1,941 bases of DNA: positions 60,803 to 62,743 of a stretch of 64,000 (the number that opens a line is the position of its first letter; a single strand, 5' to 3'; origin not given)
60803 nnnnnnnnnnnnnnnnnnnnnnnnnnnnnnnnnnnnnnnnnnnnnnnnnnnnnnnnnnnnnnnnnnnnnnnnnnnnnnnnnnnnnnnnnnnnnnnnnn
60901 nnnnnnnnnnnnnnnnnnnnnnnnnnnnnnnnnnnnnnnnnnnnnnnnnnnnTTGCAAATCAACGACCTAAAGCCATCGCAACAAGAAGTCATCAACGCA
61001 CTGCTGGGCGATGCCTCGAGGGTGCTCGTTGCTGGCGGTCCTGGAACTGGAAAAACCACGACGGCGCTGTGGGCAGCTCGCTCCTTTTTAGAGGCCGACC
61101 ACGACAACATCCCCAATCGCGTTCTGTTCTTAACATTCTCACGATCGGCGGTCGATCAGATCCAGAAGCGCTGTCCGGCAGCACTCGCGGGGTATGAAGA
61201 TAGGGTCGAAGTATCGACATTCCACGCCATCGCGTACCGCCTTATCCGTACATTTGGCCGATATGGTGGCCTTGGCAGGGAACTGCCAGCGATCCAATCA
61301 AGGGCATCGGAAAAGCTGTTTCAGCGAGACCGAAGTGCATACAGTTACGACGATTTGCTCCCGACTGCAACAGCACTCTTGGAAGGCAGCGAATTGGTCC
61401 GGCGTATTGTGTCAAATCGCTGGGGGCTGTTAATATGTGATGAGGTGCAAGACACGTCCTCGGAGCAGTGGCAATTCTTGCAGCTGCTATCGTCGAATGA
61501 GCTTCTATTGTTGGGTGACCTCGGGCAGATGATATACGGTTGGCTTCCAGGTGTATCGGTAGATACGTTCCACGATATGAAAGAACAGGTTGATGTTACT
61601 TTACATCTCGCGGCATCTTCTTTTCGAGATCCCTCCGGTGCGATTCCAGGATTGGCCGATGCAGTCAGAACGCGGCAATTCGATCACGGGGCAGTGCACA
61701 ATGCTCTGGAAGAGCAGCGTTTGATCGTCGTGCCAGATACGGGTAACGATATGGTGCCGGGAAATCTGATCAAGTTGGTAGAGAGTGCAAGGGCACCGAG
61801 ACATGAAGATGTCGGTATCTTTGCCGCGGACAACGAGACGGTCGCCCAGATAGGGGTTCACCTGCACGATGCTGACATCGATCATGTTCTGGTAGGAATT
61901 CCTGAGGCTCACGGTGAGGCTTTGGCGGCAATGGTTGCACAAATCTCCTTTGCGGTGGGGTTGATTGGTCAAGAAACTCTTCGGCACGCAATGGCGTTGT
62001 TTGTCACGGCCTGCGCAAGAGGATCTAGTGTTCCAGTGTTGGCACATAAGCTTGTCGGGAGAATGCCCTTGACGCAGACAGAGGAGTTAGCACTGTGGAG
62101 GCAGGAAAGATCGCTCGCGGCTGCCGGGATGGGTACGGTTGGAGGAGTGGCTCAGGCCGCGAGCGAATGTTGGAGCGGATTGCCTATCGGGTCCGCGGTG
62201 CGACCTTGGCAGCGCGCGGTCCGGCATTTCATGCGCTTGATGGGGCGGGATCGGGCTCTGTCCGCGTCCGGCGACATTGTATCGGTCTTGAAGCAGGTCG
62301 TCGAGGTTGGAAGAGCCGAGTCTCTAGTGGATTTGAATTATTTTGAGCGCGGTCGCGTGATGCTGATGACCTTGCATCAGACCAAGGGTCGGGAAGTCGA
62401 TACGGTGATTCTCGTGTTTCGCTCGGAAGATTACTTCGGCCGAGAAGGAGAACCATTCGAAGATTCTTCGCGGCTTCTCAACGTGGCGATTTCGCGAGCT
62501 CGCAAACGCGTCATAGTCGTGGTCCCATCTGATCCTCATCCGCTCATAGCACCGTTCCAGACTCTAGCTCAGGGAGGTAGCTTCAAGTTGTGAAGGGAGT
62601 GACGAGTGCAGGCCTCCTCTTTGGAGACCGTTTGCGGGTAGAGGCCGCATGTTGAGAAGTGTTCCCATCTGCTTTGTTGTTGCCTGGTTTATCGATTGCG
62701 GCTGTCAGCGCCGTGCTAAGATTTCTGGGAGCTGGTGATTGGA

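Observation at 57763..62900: Lower-GC Gabija-like defence operon (OLD ATPase/TOPRIM nuclease + UvrD-like helicase) embedded inside an rRNA operon, between 16S-tRNA-Ile-tRNA-Ala and 5S rRNA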

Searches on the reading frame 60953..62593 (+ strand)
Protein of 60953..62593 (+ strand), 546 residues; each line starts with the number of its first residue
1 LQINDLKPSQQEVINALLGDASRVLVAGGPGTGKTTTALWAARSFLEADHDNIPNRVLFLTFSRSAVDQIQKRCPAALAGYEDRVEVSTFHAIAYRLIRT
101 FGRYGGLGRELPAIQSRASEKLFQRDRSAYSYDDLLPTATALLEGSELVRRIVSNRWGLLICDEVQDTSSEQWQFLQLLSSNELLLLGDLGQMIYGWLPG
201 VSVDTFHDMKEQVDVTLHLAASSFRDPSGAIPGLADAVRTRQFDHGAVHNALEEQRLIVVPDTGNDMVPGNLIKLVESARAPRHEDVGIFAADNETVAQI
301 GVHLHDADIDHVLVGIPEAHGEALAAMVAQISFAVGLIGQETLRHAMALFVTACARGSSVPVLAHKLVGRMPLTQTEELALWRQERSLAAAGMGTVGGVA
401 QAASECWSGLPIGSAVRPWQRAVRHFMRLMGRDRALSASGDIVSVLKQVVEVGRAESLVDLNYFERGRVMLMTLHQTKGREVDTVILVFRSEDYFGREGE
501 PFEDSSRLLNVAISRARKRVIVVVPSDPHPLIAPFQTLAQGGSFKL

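Call 7: search_protein_families(library=pfam, proteins=[window:60953-62593:+], max_evalue=0.01)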
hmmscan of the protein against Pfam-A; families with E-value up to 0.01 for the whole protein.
window:60953-62593:+ (546 aa): 14 families
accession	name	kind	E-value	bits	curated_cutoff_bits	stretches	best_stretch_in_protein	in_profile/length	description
PF00580.27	UvrD-helicase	-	2.4e-28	100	23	2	127-210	183-267/271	UvrD/REP helicase N-terminal domain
PF13245.12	AAA_19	-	1.6e-14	54.7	25.1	1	20-195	10-131/134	AAA domain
PF13361.12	UvrD_C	-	4.7e-08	33.3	25.6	1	467-523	285-346/350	UvrD-like helicase C-terminal domain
PF13086.12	AAA_11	-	2.4e-06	27.9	27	1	6-74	2-72/257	AAA domain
PF04851.21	ResIII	-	6.4e-06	26.6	22.5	1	6-83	4-82/164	Type III restriction enzyme, res subunit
PF13538.12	UvrD_C_2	-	9.7e-06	25.8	27.4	1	470-523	3-52/52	UvrD-like helicase C-terminal domain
PF13604.12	AAA_30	-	1.2e-05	25.6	27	1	6-73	2-65/191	AAA domain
PF13481.12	AAA_25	-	1.2e-05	25.4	27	1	6-91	18-107/195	AAA domain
PF00270.35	DEAD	-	1.3e-05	25.4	26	1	8-86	2-77/167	DEAD/DEAH box helicase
PF13087.12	AAA_12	-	1.5e-05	25.1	27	1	466-523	136-191/195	AAA domain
PF13401.12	AAA_22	-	0.00016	22.4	27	1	24-181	8-109/130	AAA domain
PF01443.25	Viral_helicase1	-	0.00025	21.4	21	0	471-522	179-226/228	Viral superfamily 1 RNA helicase core domain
PF13191.12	AAA_16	-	0.0014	19.6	32.6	1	19-182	22-158/167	AAA ATPase domain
PF02562.22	PhoH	-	0.0031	17.5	27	0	3-48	2-46/205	PhoH-like protein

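Call 8: search_protein_families(library=padloc, proteins=[window:60953-62593:+], max_evalue=0.01)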
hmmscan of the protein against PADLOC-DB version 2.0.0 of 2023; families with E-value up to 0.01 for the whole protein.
window:60953-62593:+ (546 aa): 59 families (the best 25 are shown)
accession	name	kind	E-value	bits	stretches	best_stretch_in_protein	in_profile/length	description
PDLC00104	GajB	-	6.6e-52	175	2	15-308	9-319/574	UrvD helicase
PDLC00141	GajB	-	2.3e-35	120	2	21-212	15-222/572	UrvD helicase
PDLC03802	RTasHel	-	4.4e-32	109.7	3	125-198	161-236/675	DRT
PDLC00132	GajB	-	1.2e-26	91.6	3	5-112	3-103/625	UrvD helicase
PDLC00119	GajB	-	1.5e-24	84.9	3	129-349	191-403/565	UrvD helicase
PDLC00117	GajB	-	1.9e-24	84.1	3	465-524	511-574/604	UrvD helicase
PDLC00114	GajB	-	6.7e-24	82.4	2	3-111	5-109/635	UrvD helicase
PDLC00121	GajB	-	7.3e-24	82.2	2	127-226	174-271/565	UrvD helicase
PDLC00103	GajB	-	1e-23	82.1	3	14-102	22-110/612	UrvD helicase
PDLC00144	GajB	-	5.3e-21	72.8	2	22-199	28-206/559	UrvD helicase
PDLC00136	GajB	-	8.5e-21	72.4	3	152-244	202-294/570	UrvD helicase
PDLC00127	GajB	-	1.2e-20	71.5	3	131-213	176-262/594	UrvD helicase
PDLC00116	GajB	-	1.4e-20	71.5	2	12-226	16-231/557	UrvD helicase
PDLC00107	GajB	-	4.7e-19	66.4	2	128-211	187-271/587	UrvD helicase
PDLC00130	GajB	-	3e-17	60.1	3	469-527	509-570/589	UrvD helicase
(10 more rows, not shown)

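Call 13: find_encoding_contigs(protein=window:60953-62593:+, flank=10000, max_places=10)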
Protein window:60953-62593:+ (546 aa): 1 contig read that carries it; 1 place shown.
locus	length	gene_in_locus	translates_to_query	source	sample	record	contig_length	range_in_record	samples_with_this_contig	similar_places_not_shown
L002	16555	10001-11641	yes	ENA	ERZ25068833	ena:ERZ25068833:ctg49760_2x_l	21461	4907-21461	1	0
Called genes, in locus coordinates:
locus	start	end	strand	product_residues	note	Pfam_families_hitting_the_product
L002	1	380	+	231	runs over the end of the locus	PF00903:Glyoxalase, PF13468:Glyoxalase_3, PF13669:Glyoxalase_4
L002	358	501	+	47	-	-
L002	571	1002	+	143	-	PF02310:B12-binding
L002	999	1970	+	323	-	PF03308:MeaB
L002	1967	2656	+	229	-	PF10105:DUF2344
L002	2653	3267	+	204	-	PF00300:His_Phos_1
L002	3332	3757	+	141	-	PF04977:DivIC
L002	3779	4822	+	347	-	PF01171:ATP_bind_3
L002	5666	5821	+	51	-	-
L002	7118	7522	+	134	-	-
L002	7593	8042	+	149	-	PF13975:gag-asp_proteas (weak)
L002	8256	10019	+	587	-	-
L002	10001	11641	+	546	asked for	PF00580:UvrD-helicase, PF04851:ResIII (weak), PF13086:AAA_11 (weak), PF13245:AAA_19, PF13481:AAA_25 (weak), PF00580:UvrD-helicase, PF13361:UvrD_C (weak), PF13538:UvrD_C_2 (weak), +3 more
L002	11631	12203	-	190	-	-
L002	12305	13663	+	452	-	PF00575:S1, PF23459:S1_RRP5 (faint), PF21710:Spt6_S1 (faint), PF00575:S1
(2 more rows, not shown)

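Call 35: search_solved_structures(query=window:60953-62593:+, max_evalue=0.00001)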
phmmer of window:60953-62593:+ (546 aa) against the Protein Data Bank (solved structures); distinct sequences matched with E-value up to 0.00001: 9.
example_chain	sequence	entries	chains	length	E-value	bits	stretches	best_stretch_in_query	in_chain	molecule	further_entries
4c2u_A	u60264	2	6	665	9.7e-16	60.7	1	6-109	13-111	DNA HELICASE II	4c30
4c2t_A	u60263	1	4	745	1.6e-15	60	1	6-109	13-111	DNA HELICASE II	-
1pjr_A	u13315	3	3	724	4.3e-14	55.2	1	7-109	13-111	PCRA | ATP-DEPENDENT HELICASE PCRA | HELICASE PCRA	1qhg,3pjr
3lfu_A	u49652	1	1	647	2.2e-13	52.9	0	9-134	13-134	DNA helicase II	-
2is1_A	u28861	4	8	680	2.6e-13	52.6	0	9-134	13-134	DNA helicase II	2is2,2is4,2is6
1uaa_A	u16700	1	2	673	5.4e-12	48.3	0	130-198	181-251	PROTEIN (ATP-DEPENDENT DNA HELICASE REP.)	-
9dci_A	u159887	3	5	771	9.7e-11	44.2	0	5-111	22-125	ATP-dependent DNA helicase UvrD1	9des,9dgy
2pjr_A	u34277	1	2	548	6.7e-10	41.4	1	7-109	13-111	PROTEIN (HELICASE PCRA)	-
1qhh_A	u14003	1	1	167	3.5e-07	32.4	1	7-109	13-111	PROTEIN (PCRA (SUBUNIT))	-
